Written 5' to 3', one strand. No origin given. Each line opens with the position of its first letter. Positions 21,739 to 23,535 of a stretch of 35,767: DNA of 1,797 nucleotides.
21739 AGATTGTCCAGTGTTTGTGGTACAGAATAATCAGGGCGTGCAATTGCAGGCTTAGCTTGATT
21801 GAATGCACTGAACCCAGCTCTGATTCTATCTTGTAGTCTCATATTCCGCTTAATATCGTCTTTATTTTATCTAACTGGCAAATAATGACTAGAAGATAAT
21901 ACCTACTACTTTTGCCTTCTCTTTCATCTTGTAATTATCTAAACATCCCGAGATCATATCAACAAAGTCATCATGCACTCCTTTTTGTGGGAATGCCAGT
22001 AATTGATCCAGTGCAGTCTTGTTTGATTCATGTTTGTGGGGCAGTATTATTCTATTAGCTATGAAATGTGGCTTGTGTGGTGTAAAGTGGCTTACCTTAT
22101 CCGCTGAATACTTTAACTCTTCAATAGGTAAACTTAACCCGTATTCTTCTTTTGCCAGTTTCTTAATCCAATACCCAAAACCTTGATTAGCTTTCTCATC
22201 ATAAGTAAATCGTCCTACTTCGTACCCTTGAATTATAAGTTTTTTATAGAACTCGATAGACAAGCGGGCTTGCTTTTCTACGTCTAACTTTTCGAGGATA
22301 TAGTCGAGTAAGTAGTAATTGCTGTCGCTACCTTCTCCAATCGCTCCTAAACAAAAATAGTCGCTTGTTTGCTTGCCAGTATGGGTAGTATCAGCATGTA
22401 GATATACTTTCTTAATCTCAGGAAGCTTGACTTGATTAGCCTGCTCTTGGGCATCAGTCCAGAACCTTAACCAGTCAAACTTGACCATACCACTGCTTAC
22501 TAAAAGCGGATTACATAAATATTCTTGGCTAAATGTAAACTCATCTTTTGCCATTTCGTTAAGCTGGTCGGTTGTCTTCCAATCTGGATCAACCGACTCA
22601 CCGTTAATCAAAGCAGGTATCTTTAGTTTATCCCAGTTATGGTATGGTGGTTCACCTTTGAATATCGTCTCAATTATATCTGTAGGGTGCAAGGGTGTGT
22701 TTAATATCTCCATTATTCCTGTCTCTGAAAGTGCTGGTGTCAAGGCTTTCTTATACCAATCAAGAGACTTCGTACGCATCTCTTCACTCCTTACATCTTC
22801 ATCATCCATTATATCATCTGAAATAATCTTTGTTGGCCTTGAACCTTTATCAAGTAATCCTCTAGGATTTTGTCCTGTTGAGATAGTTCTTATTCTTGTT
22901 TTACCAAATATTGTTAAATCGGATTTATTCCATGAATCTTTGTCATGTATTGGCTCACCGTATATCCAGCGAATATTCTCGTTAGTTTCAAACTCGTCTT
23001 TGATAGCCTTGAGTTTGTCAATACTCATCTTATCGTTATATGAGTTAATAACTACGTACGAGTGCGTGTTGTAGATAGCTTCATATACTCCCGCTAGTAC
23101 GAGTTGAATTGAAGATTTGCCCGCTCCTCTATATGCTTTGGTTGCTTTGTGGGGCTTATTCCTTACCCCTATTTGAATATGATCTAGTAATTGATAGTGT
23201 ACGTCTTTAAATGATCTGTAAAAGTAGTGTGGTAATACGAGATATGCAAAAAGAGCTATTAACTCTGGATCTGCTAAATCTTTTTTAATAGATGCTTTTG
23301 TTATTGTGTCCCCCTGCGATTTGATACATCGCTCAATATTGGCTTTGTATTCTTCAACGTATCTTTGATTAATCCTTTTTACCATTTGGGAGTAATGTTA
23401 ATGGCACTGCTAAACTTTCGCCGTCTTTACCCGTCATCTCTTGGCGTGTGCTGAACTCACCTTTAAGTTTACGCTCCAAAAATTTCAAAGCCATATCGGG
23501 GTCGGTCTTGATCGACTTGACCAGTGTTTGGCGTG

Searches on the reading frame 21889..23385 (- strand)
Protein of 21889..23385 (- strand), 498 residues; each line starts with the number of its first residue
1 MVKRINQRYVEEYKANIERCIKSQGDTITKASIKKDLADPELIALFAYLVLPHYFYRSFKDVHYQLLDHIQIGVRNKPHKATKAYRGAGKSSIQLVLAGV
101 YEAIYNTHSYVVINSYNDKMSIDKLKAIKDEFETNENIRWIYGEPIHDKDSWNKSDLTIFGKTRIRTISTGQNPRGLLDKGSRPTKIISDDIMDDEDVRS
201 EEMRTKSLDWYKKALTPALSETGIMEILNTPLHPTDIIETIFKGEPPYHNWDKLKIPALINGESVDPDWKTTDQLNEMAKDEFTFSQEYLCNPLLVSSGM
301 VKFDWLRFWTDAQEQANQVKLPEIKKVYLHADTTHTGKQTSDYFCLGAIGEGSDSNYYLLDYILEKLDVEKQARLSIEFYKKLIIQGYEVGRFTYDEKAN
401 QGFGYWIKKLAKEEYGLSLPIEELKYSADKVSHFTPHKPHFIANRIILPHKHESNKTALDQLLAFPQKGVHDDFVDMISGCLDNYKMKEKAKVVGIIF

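Call 107: search_dna_similar(query=window:21889-23385:-, collection=phages, mode=protein, max_evalue=1e-10, max_rows=8)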
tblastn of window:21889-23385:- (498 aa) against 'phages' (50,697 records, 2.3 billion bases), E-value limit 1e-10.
Records with a match: 130; places in all: 130; records where one place covers at least 80% of the query: 5.
Best place of each record, by identity: <60% 130.
By first word of the organism name: Pseudomonas 67; Erwinia 20; Yersinia 17; Bacillus 3; Haemophilus 2; Synechococcus 2; Pseudoalteromonas 2; Escherichia 2; Bacteriophage 2; Faecalibacterium 2; and 8 more.
By host as written in the record: Pseudomonas aeruginosa 28; Pseudomonas aeruginosa PA14 17; - 16; Erwinia amylovora 14; Yersinia enterocolitica 14; Bacillus alcalophilus CGMCC 1.3604 3; Haemophilus parasuis 34086b 2; Synechococcus sp. 2; and 25 more.
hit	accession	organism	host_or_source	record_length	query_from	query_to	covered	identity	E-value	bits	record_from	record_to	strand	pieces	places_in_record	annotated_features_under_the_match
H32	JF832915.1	Haemophilus phage SuMu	Haemophilus parasuis 34086b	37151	9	478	94%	24.7%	8e-17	90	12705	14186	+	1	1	terminase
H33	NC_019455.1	Haemophilus phage SuMu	Haemophilus parasuis 34086b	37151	9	478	94%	24.7%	8e-17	90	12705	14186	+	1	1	terminase large subunit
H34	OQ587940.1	Synechococcus phage S-CRES2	Synechococcus sp.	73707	50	491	89%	24.1%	2e-13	79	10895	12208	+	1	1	terminase large subunit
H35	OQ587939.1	Synechococcus phage S-CRES1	Synechococcus sp.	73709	50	491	89%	23.9%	8e-13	77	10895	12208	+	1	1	large terminase subunit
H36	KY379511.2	Pseudoalteromonas phage PHS21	Pseudoalteromonas marina mano4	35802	105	476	75%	24.9%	3e-14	82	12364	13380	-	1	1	putative large terminase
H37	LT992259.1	Yersinia phage fEV-1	-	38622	141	476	67%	27.6%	2e-15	86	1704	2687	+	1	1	g04: Phage terminase, large subunit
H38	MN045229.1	Escherichia phage Mangalitsa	Escherichia coli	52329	90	479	78%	22.9%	4e-11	72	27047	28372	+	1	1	terminase large subunit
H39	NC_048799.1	Escherichia phage Mangalitsa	Escherichia coli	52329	90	479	78%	22.9%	4e-11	72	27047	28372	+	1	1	terminase large subunit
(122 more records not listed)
